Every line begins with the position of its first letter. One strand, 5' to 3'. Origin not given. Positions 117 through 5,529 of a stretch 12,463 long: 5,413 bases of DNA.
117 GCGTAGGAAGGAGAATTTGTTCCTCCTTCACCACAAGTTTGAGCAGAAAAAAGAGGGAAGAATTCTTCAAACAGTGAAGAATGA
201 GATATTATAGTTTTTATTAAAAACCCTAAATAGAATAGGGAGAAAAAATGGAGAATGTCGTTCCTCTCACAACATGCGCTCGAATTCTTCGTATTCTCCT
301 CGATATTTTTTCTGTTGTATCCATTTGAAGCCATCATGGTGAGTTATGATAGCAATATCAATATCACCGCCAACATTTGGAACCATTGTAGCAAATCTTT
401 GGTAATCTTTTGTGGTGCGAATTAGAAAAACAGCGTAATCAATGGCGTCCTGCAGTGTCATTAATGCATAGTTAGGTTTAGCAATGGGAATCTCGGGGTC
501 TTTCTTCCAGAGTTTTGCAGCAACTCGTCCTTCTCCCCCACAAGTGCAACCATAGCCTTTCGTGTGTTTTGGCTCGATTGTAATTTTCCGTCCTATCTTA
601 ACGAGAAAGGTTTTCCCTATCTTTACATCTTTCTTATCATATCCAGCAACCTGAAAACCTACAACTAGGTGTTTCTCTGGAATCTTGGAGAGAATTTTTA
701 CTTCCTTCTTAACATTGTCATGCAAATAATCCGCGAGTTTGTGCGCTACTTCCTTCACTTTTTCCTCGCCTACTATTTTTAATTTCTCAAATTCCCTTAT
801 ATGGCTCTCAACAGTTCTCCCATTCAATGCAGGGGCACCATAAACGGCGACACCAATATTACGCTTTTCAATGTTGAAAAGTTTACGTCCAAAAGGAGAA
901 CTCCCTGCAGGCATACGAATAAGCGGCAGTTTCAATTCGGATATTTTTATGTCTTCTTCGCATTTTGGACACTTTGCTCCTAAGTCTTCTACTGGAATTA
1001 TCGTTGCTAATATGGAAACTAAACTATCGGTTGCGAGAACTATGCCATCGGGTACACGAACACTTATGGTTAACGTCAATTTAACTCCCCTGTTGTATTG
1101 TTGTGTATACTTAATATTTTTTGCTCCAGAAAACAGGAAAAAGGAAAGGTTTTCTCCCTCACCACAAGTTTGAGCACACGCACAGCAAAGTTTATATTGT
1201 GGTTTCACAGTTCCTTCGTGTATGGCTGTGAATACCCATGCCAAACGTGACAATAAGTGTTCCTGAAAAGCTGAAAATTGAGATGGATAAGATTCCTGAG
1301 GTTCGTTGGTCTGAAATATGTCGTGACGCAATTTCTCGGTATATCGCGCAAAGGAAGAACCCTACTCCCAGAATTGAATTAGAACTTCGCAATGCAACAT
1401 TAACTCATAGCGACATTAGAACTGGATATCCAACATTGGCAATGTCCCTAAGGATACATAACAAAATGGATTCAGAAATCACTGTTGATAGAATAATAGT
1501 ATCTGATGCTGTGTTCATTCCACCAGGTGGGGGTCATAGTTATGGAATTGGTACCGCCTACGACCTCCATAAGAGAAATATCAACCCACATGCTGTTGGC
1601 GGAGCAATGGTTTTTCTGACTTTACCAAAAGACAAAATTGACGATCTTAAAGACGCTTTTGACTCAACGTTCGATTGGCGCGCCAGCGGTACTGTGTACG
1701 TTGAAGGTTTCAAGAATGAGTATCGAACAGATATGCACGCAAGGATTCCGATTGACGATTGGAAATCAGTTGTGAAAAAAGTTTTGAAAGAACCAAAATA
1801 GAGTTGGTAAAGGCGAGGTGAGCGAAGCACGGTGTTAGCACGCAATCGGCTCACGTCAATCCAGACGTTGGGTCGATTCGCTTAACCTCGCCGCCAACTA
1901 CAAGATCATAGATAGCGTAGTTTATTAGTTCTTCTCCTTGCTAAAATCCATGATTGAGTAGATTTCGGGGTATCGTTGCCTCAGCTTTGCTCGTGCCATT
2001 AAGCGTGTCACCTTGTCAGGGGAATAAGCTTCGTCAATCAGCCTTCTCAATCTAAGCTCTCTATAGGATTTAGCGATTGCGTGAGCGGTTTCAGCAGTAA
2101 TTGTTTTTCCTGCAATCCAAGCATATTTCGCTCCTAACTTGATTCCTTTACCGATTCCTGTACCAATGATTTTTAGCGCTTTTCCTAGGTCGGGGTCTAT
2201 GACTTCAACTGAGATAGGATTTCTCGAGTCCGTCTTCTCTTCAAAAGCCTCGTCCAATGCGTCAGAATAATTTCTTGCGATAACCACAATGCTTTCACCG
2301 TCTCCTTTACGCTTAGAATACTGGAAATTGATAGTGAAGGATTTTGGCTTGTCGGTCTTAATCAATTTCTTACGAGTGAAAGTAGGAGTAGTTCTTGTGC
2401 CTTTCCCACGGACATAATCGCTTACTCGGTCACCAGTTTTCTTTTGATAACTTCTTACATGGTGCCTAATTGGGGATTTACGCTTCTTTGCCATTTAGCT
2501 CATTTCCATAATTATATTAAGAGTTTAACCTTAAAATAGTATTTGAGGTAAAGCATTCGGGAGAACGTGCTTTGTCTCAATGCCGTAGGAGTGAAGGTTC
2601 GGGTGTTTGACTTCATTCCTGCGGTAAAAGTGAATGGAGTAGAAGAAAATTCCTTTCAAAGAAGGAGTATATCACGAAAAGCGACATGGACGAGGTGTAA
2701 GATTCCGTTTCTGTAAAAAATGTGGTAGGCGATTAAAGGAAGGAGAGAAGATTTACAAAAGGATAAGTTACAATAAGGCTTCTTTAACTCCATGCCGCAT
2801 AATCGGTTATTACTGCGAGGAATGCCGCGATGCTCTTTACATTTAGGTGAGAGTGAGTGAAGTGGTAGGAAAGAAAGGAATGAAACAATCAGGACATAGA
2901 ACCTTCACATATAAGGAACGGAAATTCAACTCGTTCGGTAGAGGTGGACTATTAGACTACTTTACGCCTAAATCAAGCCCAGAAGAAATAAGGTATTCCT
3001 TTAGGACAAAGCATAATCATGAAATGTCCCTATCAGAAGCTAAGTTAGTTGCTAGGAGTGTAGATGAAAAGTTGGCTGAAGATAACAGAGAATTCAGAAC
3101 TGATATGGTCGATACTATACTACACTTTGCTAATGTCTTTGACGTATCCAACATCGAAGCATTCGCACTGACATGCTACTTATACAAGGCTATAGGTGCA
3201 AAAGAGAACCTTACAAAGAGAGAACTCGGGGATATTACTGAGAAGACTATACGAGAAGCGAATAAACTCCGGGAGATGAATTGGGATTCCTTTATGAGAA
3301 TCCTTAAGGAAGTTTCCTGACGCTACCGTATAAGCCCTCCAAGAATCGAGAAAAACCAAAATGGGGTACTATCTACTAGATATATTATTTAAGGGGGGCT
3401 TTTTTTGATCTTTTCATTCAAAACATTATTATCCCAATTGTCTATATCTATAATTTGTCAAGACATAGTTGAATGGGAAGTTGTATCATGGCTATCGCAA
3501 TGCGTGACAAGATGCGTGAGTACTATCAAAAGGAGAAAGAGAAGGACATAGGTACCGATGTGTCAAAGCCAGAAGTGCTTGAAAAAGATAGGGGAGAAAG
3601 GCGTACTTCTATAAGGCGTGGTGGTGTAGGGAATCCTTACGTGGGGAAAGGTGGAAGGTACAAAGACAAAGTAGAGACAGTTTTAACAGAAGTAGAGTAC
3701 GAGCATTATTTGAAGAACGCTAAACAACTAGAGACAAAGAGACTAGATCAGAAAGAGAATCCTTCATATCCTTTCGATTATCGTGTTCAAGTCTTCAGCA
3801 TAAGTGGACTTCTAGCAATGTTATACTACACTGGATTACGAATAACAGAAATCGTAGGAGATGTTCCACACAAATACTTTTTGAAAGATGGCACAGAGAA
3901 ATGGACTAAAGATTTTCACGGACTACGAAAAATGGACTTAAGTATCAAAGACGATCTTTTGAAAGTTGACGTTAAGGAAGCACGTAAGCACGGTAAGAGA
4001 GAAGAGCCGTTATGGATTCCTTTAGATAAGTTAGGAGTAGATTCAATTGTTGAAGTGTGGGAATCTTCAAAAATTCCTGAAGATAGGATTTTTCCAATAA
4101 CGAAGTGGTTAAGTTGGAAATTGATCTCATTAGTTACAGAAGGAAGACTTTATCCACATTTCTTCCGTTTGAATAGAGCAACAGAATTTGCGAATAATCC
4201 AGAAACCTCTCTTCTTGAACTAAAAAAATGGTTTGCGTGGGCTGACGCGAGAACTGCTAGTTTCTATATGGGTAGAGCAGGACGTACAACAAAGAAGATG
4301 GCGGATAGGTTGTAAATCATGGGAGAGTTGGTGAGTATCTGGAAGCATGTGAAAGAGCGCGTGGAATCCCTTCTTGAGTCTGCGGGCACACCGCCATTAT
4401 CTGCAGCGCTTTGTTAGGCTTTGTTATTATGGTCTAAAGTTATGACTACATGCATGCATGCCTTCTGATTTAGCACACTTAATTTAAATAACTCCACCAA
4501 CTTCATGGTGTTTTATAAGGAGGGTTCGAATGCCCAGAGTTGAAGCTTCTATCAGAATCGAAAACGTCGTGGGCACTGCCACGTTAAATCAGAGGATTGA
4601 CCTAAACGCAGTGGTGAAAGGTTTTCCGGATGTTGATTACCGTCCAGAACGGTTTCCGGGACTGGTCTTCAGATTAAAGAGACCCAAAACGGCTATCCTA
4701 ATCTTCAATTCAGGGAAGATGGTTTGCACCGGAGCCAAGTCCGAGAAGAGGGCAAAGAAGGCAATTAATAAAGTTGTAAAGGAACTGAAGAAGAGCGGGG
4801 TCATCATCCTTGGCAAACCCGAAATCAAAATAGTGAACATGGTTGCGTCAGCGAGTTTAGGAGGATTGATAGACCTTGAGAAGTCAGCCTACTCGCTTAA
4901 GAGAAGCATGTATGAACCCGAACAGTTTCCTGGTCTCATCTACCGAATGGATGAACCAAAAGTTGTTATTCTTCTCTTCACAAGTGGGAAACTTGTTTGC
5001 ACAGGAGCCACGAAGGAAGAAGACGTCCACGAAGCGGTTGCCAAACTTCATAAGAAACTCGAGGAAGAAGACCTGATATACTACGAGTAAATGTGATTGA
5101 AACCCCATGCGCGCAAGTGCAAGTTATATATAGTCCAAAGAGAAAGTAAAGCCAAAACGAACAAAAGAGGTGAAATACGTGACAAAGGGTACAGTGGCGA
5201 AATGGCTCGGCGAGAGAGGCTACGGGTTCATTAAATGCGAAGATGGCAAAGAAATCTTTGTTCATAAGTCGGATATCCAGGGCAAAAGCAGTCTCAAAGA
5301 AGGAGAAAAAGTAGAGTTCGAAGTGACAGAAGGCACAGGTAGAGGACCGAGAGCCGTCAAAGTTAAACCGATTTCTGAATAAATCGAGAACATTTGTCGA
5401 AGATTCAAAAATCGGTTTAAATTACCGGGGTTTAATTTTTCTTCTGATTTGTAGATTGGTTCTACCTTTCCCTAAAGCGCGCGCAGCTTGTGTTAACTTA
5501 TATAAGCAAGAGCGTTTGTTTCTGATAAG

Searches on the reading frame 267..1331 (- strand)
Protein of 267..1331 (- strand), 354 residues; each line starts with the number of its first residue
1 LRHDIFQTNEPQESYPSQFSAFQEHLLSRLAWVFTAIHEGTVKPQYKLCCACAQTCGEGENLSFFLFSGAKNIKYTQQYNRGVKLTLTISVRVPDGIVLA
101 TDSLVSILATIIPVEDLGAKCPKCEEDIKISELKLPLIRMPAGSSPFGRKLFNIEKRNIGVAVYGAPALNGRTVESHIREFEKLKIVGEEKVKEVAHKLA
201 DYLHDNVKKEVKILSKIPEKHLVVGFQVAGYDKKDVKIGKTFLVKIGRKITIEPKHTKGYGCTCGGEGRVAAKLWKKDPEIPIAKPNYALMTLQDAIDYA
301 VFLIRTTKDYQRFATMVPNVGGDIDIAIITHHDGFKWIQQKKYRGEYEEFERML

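Call 11: search_protein_families(library=pfam, proteins=[window:267-1331:-], max_evalue=0.01)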
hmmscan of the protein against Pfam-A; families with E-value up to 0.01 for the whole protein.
window:267-1331:- (354 aa): 0 families

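Call 37: search_protein_families(library=phrogs, proteins=[window:267-1331:-], max_evalue=0.01)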
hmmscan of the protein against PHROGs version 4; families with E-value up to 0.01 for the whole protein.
window:267-1331:- (354 aa): 1 family
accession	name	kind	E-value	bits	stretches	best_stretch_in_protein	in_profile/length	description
phrog_5990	-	unknown function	2.2e-07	31.4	1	303-343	374-414/427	-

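Call 47: find_encoding_contigs(protein=window:267-1331:-, flank=10000, max_places=6)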
Protein window:267-1331:- (354 aa): no gene with exactly this product is on record in the collection.

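Call 61: search_protein_families(library=ncbifam, proteins=[window:267-1328:-], max_evalue=0.1)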
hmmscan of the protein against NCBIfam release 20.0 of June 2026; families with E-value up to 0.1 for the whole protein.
window:267-1328:- (353 aa): 0 families

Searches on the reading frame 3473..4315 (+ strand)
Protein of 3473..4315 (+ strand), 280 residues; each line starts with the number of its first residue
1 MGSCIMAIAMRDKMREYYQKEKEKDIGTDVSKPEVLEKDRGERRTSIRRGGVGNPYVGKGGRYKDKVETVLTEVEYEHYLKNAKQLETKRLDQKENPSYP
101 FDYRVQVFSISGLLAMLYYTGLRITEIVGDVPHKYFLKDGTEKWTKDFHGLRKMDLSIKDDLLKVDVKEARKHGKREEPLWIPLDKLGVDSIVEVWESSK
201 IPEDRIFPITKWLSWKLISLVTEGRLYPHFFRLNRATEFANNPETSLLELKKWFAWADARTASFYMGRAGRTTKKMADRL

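Call 11: search_protein_families(library=pfam, proteins=[window:3473-4315:+], max_evalue=0.01)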
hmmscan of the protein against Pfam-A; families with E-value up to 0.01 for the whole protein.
window:3473-4315:+ (280 aa): 0 families

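Call 37: search_protein_families(library=phrogs, proteins=[window:3473-4315:+], max_evalue=0.01)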
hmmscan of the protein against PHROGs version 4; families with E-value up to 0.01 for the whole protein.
window:3473-4315:+ (280 aa): 0 families

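Call 39: search_protein_families(library=pfam, proteins=[window:3473-4312:+], max_evalue=1)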
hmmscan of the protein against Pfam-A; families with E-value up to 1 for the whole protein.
window:3473-4312:+ (280 aa): 1 family
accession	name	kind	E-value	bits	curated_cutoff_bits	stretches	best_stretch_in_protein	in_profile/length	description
PF00589.27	Phage_integrase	-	0.015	15.5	27.1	0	112-128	26-42/172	Phage integrase family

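Call 50: find_encoding_contigs(protein=window:3473-4315:+, flank=10000, max_places=6)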
Protein window:3473-4315:+ (280 aa): no gene with exactly this product is on record in the collection.

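Call 60: search_solved_structures(query=window:3473-4312:+, max_evalue=1)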
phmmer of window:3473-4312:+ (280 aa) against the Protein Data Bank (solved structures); distinct sequences matched with E-value up to 1: 1.
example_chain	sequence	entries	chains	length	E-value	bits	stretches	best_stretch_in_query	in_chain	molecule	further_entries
2ep7_A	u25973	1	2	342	0.097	15.3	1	147-195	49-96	Glyceraldehyde-3-phosphate dehydrogenase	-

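Call 61: search_protein_families(library=ncbifam, proteins=[window:3473-4312:+], max_evalue=0.1)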
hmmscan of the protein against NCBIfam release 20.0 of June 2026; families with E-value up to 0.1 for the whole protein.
window:3473-4312:+ (280 aa): 0 families

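Call 88: find_homologous_proteins(query=window:3473-4312:+, max_evalue=0.001)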
Query window:3473-4312:+ (280 aa): 30 proteins with E <= 0.001 among 628 candidates.
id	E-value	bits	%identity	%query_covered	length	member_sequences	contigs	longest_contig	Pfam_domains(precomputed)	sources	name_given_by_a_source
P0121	1.8e-182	623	100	98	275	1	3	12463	-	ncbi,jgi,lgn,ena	-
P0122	6.4e-149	513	85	96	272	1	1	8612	-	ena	-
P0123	8.6e-128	444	76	98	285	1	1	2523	-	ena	-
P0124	5.1e-124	431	78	85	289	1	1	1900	-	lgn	-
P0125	6.0e-112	392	66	98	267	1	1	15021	-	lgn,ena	-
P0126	7.7e-108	378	69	93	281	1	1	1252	-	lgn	-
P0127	2.5e-106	373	72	82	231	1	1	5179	-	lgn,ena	-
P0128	2.1e-82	295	80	57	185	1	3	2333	-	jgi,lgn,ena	-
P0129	2.3e-79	285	53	84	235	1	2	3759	PF00589.28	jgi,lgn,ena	-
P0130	8.7e-77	276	58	83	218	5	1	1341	PF00589.28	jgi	-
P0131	4.1e-71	258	54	81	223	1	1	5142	-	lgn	-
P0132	5.1e-71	257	48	82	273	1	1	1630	-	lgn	-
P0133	8.4e-69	250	55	78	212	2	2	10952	-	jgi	jgi:hypothetical protein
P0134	2.6e-67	245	50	81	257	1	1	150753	-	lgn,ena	-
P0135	2.0e-66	242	52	82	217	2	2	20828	-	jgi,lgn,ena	-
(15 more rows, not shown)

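Call 89: find_encoding_contigs(protein=P0134, flank=10000, max_places=2)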
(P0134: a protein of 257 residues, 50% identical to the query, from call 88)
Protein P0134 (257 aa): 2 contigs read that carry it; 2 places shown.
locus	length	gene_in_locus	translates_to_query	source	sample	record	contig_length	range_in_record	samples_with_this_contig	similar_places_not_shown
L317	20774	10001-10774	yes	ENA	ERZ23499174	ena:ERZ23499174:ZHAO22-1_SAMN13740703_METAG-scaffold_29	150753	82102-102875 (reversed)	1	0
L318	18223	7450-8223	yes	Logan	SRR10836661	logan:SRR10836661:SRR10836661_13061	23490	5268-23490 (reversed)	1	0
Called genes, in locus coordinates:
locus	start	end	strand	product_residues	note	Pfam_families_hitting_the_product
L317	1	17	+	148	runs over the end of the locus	-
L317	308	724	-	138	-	-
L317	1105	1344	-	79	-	-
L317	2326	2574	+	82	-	-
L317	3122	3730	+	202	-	PF02923:BamHI, PF09195:Endonuc-BglII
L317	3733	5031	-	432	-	PF01555:N6_N4_Mtase (faint), PF01170:UPF0020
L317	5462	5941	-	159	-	-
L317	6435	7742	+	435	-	PF13148:DUF3987 (weak)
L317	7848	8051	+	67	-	-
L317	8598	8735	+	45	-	-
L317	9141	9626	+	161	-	-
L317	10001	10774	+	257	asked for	-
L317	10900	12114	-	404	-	-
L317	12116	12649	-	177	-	-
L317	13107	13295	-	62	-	-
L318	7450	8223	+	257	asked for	-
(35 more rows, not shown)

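Call 90: find_encoding_contigs(protein=P0125, flank=10000, max_places=2)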
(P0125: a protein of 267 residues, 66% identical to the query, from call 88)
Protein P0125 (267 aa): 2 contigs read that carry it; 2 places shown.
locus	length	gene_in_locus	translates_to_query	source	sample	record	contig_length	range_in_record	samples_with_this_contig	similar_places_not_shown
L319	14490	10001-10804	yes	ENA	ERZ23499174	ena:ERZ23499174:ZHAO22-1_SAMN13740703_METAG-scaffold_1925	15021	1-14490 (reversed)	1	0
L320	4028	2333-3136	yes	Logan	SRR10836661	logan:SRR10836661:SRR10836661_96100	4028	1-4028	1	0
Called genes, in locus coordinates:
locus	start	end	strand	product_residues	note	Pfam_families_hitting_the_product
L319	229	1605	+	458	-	PF00589:Phage_integrase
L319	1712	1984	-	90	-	-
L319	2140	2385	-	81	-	-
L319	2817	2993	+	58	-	-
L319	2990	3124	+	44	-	-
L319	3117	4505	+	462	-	PF08706:D5_N, PF19263:DUF5906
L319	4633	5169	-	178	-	-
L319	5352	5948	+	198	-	-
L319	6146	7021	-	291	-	-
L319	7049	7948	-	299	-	-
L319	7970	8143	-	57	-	-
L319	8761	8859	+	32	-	-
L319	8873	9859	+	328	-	-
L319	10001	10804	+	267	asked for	-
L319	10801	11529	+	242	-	-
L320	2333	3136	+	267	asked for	-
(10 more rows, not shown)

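Call 91: find_encoding_contigs(protein=P0122, flank=10000, max_places=2)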
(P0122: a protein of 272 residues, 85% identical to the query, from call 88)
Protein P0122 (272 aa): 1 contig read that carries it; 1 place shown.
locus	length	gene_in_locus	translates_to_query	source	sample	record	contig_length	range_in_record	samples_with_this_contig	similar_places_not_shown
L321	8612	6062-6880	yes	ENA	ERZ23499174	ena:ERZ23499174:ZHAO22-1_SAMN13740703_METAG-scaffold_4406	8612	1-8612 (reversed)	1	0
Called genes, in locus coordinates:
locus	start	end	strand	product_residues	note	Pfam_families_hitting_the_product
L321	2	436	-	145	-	?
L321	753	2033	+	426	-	-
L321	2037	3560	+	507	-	-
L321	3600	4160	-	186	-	-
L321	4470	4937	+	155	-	-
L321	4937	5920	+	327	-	-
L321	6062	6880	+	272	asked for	-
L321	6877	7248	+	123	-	-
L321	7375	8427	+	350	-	PF04607:RelA_SpoT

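Call 96: list_cluster_members(proteins=[P0121, P0001])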
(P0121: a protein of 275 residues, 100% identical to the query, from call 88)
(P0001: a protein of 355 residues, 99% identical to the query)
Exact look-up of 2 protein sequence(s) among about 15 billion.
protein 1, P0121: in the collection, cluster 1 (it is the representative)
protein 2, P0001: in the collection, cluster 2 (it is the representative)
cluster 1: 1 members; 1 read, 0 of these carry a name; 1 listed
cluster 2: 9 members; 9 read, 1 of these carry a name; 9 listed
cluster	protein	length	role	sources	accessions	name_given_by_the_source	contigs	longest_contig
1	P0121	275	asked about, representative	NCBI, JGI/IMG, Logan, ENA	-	-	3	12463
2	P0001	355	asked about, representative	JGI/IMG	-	-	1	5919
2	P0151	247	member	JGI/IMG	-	ferredoxin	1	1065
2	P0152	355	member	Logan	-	-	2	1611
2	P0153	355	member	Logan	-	-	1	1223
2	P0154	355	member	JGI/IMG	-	-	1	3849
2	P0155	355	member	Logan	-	-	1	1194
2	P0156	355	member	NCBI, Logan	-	-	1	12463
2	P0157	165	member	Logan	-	-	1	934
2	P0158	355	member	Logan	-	-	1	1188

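Call 97: find_encoding_contigs(protein=P0121, flank=10000, max_places=5)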
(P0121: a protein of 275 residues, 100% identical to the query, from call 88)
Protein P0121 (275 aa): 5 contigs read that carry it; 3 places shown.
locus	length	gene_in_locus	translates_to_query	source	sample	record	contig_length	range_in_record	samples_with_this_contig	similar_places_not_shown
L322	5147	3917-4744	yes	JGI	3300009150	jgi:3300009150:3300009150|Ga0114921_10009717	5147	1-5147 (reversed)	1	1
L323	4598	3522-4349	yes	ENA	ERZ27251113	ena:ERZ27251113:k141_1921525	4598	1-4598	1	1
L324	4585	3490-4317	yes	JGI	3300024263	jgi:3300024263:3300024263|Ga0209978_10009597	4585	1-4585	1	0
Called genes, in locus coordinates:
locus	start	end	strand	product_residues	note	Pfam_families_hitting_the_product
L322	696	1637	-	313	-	-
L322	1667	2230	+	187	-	PF26688:RHH_12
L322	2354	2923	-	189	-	-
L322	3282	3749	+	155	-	-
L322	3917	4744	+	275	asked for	-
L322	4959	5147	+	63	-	?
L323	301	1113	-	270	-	-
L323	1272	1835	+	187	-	PF26688:RHH_12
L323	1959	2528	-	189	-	-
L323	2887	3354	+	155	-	-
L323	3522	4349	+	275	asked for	-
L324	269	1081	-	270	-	-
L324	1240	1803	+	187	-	PF26688:RHH_12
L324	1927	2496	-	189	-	-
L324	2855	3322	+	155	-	-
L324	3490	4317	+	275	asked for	-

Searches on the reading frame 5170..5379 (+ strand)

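Call 39: search_protein_families(library=pfam, proteins=[window:5170-5379:+], max_evalue=1)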
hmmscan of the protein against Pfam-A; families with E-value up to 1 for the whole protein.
window:5170-5379:+ (70 aa): 5 families
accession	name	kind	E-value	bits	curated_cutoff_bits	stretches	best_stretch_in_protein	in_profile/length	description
PF00313.28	CSD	-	1e-19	70.6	27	1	6-67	2-65/66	'Cold-shock' DNA-binding domain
PF08206.17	OB_RNB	-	0.00042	20.4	24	1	15-65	7-55/58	Ribonuclease B OB domain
PF23456.1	CSDE1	-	0.015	15.9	27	1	31-54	46-69/84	Cold shock domain-containing protein E1 CSD domain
PF07497.18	Rho_RNA_bind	-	0.026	14.8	27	1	15-54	9-51/73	Rho termination factor, RNA-binding domain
PF11604.15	CusF_Ec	-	0.21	11.9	27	1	40-65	46-70/72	Copper binding periplasmic protein CusF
